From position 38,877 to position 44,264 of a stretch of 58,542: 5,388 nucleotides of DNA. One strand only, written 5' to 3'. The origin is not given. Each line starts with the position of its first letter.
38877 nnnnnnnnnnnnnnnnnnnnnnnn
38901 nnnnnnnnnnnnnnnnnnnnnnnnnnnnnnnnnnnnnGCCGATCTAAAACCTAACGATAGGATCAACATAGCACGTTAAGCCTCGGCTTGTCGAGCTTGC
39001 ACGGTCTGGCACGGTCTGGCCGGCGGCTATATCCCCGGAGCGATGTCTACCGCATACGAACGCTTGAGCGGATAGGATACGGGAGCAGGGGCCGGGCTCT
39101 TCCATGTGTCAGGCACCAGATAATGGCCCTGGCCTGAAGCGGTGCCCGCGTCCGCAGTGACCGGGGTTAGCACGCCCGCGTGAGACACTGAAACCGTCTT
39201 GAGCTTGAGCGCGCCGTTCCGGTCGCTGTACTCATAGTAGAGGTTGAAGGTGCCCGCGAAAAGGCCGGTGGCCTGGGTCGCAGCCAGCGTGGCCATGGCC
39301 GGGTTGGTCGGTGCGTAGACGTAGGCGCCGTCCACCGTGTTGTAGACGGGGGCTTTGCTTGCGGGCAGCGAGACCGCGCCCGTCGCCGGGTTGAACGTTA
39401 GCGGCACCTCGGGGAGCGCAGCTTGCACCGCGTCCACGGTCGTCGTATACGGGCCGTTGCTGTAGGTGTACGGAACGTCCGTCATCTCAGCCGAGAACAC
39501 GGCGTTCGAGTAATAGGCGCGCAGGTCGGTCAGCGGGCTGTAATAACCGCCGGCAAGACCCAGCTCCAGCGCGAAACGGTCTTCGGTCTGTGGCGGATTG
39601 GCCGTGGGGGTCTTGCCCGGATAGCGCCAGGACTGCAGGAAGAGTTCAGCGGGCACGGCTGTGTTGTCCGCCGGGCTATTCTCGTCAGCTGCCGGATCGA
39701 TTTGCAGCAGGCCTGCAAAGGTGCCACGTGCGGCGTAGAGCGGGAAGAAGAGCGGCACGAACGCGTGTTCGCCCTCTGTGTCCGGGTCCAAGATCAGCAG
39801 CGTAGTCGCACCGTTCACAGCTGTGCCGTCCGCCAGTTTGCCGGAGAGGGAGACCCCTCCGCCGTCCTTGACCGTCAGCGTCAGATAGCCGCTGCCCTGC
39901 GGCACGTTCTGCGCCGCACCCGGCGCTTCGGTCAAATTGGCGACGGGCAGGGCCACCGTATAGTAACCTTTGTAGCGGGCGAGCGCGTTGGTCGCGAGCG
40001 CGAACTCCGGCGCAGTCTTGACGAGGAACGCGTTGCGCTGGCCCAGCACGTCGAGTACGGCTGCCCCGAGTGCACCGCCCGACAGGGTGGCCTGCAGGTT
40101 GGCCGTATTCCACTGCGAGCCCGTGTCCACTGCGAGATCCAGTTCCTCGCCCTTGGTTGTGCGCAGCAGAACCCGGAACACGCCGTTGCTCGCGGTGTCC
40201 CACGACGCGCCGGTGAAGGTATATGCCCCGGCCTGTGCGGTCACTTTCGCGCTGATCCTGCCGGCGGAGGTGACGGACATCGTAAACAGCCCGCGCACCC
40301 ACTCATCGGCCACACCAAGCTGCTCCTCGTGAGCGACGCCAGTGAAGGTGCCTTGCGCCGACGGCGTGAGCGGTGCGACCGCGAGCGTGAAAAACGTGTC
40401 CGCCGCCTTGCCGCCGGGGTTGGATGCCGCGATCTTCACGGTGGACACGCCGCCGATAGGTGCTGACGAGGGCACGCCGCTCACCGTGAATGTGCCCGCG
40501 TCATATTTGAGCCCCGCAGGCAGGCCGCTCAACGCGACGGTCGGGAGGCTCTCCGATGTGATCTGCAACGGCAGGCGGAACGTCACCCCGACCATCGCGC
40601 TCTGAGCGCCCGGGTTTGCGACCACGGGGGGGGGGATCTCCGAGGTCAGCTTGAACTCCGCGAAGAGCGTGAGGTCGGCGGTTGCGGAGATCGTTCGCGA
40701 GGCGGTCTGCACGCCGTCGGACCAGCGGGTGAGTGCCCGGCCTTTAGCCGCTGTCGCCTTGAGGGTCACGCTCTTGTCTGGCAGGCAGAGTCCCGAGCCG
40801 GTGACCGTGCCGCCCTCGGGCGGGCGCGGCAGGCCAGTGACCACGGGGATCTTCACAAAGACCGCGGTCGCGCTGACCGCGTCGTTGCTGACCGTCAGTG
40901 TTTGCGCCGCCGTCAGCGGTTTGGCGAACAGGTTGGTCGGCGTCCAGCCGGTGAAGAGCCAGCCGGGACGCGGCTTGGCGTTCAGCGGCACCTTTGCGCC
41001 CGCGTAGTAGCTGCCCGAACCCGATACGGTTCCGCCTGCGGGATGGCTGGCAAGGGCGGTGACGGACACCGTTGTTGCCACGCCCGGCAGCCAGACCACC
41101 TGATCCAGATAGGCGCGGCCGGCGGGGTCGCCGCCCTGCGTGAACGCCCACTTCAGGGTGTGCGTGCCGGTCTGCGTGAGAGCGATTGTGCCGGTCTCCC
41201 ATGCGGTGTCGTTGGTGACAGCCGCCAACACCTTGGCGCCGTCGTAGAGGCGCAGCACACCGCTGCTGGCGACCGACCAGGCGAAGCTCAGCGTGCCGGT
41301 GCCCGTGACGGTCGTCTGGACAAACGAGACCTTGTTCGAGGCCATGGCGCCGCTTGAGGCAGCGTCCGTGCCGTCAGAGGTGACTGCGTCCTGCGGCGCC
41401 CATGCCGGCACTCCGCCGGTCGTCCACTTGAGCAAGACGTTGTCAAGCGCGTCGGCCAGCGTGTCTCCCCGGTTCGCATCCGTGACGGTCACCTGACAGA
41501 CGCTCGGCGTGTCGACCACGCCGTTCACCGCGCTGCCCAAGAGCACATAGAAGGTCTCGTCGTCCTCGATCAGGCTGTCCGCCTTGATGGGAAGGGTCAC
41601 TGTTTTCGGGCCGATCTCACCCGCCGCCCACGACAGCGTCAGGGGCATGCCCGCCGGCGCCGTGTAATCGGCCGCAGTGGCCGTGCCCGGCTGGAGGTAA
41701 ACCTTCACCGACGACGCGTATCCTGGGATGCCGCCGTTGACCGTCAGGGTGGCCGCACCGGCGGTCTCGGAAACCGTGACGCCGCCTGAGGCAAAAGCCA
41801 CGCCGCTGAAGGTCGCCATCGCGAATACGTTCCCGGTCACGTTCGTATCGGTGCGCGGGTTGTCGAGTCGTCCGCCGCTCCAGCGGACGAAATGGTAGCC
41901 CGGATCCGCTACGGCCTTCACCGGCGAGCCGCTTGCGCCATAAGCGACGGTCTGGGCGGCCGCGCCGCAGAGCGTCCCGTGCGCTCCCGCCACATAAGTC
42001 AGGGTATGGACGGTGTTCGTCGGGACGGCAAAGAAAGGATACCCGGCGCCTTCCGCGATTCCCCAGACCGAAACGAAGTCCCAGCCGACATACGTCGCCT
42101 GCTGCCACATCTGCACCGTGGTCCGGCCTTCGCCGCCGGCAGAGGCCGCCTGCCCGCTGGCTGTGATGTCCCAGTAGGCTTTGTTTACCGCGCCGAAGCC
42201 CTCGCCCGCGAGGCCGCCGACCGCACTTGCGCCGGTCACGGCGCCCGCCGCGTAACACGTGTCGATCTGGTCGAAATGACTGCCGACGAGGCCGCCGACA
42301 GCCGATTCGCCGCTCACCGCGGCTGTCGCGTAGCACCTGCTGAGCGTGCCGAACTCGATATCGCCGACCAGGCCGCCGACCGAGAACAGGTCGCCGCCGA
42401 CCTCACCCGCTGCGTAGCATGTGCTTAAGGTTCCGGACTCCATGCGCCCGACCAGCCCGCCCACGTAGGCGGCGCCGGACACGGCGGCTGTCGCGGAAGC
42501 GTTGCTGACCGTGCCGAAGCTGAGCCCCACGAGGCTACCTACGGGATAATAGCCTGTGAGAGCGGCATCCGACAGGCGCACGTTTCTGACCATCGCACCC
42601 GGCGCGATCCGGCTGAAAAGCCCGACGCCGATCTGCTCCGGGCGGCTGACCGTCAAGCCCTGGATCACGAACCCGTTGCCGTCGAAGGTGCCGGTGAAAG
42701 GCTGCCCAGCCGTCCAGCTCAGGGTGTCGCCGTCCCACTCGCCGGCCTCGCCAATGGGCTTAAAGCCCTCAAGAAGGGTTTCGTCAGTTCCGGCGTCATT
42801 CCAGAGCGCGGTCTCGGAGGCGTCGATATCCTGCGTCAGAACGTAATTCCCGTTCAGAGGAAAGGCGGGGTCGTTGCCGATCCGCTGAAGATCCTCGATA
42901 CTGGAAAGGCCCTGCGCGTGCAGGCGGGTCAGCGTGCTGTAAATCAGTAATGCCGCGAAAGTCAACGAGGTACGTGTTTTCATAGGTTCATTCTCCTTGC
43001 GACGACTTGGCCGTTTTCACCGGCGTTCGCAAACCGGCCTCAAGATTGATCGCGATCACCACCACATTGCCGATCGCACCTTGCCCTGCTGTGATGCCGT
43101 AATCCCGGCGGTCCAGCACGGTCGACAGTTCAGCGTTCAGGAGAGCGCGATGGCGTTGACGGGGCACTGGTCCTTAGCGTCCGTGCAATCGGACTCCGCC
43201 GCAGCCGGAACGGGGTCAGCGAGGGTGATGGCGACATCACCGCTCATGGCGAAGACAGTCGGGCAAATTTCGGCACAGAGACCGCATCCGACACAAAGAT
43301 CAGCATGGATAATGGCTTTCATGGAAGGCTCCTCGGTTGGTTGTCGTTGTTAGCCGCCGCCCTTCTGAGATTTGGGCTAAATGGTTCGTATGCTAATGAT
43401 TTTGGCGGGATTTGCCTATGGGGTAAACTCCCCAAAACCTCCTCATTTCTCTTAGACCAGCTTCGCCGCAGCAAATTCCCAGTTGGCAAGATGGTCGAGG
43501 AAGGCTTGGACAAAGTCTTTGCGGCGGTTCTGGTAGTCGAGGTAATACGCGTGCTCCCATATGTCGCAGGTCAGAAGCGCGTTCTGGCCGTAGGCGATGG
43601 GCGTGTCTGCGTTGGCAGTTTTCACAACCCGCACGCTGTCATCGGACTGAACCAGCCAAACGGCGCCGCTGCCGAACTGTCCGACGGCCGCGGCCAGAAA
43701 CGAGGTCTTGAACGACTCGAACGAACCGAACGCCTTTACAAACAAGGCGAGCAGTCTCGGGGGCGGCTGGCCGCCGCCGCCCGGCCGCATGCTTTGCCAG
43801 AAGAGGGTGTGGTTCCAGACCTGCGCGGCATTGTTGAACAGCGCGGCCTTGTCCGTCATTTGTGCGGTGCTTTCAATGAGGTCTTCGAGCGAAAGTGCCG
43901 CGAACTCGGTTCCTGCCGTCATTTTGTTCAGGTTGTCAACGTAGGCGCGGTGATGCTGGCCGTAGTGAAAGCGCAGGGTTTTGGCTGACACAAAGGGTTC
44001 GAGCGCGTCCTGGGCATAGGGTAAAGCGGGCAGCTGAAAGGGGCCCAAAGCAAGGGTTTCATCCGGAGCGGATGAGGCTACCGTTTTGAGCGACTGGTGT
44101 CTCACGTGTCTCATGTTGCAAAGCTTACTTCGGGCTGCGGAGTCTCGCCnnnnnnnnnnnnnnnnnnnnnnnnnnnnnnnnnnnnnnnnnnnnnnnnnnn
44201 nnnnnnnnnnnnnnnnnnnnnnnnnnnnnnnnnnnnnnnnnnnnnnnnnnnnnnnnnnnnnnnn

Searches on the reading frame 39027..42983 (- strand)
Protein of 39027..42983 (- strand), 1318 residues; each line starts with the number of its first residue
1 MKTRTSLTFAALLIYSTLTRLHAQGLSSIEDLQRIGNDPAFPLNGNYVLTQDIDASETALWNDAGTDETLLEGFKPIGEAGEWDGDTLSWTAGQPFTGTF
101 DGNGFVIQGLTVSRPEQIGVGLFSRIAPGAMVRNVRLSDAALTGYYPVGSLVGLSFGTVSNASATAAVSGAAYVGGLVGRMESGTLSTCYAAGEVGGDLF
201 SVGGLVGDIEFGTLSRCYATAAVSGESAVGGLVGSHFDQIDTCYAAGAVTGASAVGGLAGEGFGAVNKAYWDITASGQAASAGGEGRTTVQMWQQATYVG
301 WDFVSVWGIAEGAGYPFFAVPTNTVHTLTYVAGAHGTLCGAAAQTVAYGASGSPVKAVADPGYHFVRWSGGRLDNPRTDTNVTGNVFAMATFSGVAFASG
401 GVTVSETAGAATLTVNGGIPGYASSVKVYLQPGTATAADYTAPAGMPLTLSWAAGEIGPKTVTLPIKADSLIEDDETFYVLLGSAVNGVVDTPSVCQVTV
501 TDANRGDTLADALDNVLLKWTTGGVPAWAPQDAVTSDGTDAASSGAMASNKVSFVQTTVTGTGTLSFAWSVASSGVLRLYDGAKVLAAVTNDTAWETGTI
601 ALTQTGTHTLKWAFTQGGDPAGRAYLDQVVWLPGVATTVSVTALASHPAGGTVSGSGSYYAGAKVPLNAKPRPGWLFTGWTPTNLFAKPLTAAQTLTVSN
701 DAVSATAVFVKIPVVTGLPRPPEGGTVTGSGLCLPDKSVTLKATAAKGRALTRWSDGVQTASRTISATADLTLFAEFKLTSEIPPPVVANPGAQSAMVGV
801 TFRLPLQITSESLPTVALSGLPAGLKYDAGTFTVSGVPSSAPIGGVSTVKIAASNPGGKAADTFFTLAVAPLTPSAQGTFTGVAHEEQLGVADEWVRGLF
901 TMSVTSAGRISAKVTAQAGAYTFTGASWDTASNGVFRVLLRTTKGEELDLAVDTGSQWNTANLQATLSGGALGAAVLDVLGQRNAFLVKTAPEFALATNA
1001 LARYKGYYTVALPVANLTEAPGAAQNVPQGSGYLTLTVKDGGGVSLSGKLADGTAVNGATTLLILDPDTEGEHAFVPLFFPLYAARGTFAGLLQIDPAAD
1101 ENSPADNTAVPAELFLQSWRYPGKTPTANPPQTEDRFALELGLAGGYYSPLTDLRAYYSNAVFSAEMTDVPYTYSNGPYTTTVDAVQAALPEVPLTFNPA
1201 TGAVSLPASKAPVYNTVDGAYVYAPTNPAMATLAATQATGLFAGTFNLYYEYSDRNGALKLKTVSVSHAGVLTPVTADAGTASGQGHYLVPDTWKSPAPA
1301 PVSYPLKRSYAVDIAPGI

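Call 23: search_protein_families(library=pfam, proteins=[window:39027-42983:-], max_evalue=0.00001)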
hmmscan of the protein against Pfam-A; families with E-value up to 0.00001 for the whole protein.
window:39027-42983:- (1318 aa): 3 families
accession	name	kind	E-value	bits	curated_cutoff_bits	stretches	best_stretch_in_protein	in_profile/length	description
PF18998.6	Flg_new_2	-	1.5e-27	95.8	23.6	3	648-712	8-72/73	Divergent InlB B-repeat domain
PF07581.17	Glug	-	2.8e-10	40.3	20.5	0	225-250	1-28/28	The GLUG motif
PF03160.20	Calx-beta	-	5e-07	30.2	27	1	395-503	8-118/119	Calx-beta domain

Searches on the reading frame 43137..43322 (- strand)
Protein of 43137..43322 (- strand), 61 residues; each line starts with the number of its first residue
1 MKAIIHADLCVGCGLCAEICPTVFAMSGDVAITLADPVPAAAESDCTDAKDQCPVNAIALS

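Call 8: search_protein_families(library=pfam, proteins=[window:43137-43322:-])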
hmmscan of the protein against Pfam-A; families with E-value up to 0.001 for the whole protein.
window:43137-43322:- (61 aa): 12 families
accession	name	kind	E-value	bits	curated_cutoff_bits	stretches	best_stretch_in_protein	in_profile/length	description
PF13370.11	Fer4_13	-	1.8e-12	48.2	24.5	1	8-58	4-56/58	4Fe-4S single cluster domain of Ferredoxin I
PF13459.11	Fer4_15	-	3.1e-09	37.8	22.4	1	7-59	5-65/66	4Fe-4S single cluster domain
PF00037.32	Fer4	-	1.9e-08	34.2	21.1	1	4-22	2-20/24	4Fe-4S binding domain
PF12797.12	Fer4_2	-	1.7e-05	24.9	24.5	1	4-22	4-22/22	4Fe-4S binding domain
PF12837.12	Fer4_6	-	2.2e-05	24.6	25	1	7-22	6-21/24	4Fe-4S binding domain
PF12838.12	Fer4_7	-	2.6e-05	25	27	1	4-22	32-50/52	4Fe-4S dicluster domain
PF14697.11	Fer4_21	-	7.7e-05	23.2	35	1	3-59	1-58/59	4Fe-4S dicluster domain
PF13237.11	Fer4_10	-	9.9e-05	22.6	25.5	1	3-49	2-45/53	4Fe-4S dicluster domain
PF13187.11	Fer4_9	-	0.00018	21.9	27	1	10-58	2-52/52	4Fe-4S dicluster domain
PF25160.1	LdpA_Fe-S-bd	-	0.00026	21.2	27.6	1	5-22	23-40/49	LdpA Fe-S cluster-binding domain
PF13484.11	Fer4_16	-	0.00028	22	30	0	10-22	2-14/66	4Fe-4S double cluster binding domain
PF12800.12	Fer4_4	-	0.00047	20.7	24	1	8-22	2-16/17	4Fe-4S binding domain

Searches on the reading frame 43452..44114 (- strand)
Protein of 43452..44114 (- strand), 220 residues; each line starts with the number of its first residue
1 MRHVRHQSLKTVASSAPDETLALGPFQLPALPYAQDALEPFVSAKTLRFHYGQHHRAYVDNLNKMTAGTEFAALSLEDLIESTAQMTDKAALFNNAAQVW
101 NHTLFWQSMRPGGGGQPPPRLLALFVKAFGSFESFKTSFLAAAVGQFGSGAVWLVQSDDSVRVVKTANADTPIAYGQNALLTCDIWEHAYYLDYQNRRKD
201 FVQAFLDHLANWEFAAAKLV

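Call 8: search_protein_families(library=pfam, proteins=[window:43452-44114:-])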
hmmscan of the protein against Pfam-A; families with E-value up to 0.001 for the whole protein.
window:43452-44114:- (220 aa): 2 families
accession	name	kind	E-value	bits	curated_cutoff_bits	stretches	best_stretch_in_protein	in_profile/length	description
PF02777.23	Sod_Fe_C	-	4e-31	107.5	20.9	1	121-217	5-101/102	Iron/manganese superoxide dismutases, C-terminal domain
PF00081.27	Sod_Fe_N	-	3.5e-28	98.3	27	1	26-109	2-81/82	Iron/manganese superoxide dismutases, alpha-hairpin domain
